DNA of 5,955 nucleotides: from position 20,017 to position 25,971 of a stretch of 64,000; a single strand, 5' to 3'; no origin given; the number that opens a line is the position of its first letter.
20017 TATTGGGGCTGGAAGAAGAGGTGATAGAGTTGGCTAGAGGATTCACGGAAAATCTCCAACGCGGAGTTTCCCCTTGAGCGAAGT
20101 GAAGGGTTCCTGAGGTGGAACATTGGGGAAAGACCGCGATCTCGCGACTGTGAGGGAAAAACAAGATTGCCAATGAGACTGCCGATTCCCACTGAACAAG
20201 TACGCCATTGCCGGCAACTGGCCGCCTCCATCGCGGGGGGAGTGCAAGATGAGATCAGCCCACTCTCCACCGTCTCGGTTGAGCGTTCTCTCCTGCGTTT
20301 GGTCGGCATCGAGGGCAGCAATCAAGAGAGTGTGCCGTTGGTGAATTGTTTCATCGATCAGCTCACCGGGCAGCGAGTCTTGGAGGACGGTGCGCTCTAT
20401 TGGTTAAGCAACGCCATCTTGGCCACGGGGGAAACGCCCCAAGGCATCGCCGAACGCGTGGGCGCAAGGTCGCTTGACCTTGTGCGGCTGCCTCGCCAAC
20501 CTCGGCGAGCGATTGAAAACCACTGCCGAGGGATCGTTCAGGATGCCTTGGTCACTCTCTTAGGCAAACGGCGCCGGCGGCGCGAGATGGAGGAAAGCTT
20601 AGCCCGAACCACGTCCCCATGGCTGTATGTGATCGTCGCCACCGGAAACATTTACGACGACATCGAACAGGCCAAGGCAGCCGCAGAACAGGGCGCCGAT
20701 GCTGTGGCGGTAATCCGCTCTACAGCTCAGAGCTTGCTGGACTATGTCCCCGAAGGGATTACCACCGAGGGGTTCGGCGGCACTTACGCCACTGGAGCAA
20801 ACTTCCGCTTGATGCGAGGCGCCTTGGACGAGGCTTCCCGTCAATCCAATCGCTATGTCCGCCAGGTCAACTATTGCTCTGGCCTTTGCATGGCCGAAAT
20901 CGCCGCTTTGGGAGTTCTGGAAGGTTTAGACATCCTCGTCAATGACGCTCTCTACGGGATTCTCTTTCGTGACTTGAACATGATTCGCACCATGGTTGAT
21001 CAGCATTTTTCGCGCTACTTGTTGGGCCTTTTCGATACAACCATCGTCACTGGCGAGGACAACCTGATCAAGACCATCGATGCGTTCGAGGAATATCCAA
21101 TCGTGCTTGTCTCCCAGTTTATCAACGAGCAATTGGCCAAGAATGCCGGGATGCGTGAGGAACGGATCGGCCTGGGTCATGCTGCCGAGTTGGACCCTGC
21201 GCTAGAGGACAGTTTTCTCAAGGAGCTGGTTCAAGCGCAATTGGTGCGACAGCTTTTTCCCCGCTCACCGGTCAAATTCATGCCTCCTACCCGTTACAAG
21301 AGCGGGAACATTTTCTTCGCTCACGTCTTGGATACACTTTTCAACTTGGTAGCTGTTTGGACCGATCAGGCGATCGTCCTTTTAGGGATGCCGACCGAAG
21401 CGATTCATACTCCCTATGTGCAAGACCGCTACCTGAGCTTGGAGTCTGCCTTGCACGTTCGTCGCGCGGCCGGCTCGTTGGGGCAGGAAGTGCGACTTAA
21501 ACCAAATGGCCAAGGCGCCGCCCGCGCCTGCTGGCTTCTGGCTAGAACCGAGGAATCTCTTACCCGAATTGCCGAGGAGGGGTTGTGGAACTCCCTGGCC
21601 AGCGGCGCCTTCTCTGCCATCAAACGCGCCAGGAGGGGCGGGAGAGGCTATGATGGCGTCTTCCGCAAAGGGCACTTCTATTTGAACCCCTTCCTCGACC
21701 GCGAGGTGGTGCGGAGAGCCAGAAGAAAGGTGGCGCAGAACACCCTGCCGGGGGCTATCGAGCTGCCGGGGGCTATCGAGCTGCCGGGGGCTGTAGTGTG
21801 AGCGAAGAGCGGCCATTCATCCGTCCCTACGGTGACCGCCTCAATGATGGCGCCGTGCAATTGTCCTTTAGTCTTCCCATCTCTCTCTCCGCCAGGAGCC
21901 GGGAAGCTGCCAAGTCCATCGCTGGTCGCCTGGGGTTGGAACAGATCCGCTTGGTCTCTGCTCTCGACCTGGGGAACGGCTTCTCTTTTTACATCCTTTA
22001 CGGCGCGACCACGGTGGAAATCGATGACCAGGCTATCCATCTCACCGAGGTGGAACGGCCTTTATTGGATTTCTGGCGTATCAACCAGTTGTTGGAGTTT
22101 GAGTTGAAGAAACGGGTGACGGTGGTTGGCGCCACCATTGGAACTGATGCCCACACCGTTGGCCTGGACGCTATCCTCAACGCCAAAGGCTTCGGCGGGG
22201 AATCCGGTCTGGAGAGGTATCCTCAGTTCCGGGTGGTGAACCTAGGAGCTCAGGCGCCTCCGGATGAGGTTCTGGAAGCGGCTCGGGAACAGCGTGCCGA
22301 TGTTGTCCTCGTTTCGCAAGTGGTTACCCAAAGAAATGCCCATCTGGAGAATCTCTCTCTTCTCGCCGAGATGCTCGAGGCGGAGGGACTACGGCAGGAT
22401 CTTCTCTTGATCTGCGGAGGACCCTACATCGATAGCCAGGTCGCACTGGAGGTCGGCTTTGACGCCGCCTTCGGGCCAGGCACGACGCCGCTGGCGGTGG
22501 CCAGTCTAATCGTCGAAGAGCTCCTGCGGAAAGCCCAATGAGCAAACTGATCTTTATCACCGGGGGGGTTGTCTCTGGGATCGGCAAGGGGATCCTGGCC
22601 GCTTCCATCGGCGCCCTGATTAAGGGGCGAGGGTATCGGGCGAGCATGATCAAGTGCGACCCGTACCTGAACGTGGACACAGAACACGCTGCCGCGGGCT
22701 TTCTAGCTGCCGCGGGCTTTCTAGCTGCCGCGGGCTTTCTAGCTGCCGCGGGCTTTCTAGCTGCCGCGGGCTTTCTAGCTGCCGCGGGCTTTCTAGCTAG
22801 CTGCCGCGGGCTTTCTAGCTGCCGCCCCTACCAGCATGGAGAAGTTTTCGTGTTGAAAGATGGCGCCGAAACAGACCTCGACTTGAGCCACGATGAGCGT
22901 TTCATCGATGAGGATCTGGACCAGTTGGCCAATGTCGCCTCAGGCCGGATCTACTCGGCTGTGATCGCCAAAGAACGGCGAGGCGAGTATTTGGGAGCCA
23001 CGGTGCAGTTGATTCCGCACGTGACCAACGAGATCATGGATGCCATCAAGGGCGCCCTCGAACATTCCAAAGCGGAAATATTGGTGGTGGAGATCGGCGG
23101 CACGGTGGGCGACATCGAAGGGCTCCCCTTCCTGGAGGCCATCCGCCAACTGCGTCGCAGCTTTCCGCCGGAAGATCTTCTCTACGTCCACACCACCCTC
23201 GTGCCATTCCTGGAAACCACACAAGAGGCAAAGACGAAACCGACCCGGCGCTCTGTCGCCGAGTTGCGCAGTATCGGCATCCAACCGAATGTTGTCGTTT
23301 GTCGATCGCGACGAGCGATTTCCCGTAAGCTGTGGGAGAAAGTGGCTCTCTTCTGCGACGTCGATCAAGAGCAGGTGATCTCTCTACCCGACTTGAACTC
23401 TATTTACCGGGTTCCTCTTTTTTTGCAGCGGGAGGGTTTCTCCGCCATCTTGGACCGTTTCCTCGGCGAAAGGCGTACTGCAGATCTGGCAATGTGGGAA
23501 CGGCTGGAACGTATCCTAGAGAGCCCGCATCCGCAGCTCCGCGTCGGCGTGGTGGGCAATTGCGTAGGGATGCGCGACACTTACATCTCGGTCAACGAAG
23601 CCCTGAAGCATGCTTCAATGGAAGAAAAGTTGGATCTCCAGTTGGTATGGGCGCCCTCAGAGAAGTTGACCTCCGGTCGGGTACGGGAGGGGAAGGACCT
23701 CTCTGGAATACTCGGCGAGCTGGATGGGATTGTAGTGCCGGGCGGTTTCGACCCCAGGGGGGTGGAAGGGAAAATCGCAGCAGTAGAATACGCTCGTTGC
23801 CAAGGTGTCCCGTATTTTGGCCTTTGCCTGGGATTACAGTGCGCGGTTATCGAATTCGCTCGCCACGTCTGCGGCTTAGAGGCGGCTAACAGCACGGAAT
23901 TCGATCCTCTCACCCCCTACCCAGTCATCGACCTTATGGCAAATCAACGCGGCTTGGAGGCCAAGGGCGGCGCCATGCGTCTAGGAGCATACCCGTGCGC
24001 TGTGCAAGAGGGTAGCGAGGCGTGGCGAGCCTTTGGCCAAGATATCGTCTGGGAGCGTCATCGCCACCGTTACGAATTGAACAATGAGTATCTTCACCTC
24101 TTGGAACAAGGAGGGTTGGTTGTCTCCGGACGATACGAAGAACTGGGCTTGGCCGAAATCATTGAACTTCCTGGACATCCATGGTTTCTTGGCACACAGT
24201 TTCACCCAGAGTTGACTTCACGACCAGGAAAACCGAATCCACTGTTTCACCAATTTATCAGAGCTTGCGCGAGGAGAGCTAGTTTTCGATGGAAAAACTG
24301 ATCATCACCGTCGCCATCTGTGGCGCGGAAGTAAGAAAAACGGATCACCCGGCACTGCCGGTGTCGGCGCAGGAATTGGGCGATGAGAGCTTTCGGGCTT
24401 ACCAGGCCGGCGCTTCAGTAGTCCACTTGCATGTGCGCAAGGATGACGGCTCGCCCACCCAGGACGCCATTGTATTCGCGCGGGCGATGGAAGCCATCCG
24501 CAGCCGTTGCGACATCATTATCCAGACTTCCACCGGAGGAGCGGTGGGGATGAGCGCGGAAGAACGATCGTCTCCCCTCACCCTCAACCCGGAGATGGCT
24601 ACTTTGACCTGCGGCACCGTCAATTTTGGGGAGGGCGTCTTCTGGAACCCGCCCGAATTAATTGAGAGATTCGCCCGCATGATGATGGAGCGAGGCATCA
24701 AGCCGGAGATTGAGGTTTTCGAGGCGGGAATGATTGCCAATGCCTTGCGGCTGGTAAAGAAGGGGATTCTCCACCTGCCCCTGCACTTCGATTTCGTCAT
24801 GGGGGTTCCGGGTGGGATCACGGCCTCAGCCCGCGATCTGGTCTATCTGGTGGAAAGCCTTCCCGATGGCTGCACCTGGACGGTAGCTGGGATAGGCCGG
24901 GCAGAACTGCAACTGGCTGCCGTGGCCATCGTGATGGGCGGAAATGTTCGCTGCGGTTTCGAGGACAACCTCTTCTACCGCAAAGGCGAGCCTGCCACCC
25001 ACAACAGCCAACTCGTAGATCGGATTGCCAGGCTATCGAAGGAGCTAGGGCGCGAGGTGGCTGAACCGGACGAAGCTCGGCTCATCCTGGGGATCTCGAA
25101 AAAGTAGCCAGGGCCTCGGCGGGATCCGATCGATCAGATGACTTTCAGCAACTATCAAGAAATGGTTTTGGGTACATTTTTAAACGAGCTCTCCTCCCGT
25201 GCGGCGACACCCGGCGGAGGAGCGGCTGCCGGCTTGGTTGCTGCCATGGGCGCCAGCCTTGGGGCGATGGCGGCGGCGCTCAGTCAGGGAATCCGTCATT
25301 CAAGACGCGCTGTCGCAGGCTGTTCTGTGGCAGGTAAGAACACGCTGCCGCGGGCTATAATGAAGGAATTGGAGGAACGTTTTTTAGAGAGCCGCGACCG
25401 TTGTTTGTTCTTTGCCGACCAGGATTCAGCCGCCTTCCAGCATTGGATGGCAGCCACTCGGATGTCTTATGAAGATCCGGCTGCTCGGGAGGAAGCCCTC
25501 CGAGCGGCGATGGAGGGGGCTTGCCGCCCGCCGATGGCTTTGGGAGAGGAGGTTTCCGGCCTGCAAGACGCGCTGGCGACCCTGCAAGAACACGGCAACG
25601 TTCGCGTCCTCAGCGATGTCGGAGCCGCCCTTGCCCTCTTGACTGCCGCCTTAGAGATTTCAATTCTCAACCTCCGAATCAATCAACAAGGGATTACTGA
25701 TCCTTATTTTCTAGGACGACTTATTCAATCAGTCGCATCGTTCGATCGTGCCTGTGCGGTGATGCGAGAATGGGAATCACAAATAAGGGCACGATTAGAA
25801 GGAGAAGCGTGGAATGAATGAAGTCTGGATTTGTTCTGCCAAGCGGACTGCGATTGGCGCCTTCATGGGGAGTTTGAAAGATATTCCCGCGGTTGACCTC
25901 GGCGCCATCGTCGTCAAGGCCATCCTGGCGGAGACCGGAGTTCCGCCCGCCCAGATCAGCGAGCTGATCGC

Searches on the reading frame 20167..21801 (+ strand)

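Call 18: search_protein_families(library=pfam, proteins=[window:20167-21801:+], max_evalue=0.01)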
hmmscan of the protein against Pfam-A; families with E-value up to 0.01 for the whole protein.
window:20167-21801:+ (544 aa): 1 family
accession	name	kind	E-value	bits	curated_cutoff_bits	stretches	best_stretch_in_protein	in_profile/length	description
PF09043.17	Lys-AminoMut_A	-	2e-207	690.1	25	1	7-511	3-507/508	D-Lysine 5,6-aminomutase TIM-barrel domain of alpha subunit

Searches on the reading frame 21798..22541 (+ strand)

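Call 18: search_protein_families(library=pfam, proteins=[window:21798-22541:+], max_evalue=0.01)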
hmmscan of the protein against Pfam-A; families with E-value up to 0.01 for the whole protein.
window:21798-22541:+ (247 aa): 2 families
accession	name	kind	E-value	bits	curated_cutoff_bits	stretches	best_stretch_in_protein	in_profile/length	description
PF16554.10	OAM_dimer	-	7.1e-23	81.3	25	1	8-83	2-77/78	Dimerisation domain of d-ornithine 4,5-aminomutase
PF02310.24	B12-binding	-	2.6e-15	56.7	32.1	1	108-233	2-118/121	B12 binding domain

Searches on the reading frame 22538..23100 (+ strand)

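Call 67: search_solved_structures(query=window:22538-23100:+, show_alignments=2, max_evalue=1e-10)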
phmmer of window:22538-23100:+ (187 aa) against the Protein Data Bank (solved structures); distinct sequences matched with E-value up to 1e-10: 25.
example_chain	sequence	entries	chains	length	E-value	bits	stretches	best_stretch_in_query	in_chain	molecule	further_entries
1vcm_A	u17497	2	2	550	4.8e-47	163.3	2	94-187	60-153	CTP synthetase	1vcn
1vco_A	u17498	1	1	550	5.4e-47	163.1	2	94-187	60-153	CTP synthetase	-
3nva_A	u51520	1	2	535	2.4e-42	148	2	95-187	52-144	CTP synthase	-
9kao_A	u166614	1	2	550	2.3e-40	141.5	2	95-187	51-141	CTP synthase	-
8i9o_A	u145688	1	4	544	2.4e-39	138.2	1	95-187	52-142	CTP synthase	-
1s1m_A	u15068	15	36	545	2.4e-39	138.2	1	95-187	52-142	CTP synthase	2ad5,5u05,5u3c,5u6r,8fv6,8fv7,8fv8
5tkv_A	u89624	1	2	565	2.7e-39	138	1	95-187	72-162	CTP synthase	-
4zdk_A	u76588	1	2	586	1.3e-38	135.8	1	95-172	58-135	CTP synthase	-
4zdi_A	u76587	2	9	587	1.3e-38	135.8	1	95-172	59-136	CTP synthase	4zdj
8uv4_R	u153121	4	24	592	1.3e-38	135.8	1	95-172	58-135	CTP synthase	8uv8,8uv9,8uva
3ihl_A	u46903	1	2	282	4e-37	131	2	95-170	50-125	CTP synthase 2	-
7miu_D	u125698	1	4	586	2.3e-36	128.5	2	95-171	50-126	CTP synthase 2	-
7miv_D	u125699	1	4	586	2.3e-36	128.5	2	95-171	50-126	CTP synthase 2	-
6pk4_A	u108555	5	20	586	3e-36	128.1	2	95-170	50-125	CTP synthase 2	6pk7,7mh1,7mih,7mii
7dpw_A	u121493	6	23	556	2.1e-35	125.3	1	95-186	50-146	CTP synthase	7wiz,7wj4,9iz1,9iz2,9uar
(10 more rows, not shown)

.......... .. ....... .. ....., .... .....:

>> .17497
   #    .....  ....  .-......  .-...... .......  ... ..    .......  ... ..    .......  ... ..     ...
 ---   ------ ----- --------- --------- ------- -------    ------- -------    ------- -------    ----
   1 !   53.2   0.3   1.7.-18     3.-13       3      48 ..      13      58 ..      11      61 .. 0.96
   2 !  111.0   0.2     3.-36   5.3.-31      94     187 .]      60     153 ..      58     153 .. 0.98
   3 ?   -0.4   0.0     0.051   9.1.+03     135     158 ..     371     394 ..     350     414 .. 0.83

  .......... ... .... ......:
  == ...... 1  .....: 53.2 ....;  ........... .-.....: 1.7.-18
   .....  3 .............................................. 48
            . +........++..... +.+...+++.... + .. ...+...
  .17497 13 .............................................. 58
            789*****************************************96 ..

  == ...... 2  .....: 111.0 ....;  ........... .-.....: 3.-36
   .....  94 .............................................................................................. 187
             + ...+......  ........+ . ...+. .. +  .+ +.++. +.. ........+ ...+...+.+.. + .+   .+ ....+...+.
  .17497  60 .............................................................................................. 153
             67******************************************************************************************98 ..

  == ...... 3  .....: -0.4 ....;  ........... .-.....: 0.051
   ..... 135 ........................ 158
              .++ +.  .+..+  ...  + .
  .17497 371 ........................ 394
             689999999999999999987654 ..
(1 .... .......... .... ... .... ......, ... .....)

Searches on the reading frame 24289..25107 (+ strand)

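Call 52: search_protein_families(library=pfam, proteins=[window:24289-25107:+], max_evalue=0.00001)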
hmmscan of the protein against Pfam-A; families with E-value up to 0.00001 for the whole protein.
window:24289-25107:+ (272 aa): 1 family
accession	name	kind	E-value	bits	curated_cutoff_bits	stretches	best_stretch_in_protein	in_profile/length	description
PF05853.18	BKACE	-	3.9e-104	348.3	24.8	1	3-269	1-274/274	beta-keto acid cleavage enzyme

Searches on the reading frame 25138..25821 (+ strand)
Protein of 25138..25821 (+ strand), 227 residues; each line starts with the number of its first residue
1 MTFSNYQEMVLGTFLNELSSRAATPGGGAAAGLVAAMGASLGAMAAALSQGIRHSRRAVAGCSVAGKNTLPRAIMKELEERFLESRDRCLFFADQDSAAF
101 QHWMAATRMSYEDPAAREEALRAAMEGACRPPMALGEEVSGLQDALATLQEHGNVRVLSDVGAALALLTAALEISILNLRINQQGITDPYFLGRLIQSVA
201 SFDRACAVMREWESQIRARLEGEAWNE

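Call 18: search_protein_families(library=pfam, proteins=[window:25138-25821:+], max_evalue=0.01)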
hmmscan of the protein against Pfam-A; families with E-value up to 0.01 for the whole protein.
window:25138-25821:+ (227 aa): 1 family
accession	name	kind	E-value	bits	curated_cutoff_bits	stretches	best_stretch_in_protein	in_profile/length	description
PF04961.17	FTCD_C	-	1.6e-38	132.7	24.5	1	12-197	3-178/182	Formiminotransferase-cyclodeaminase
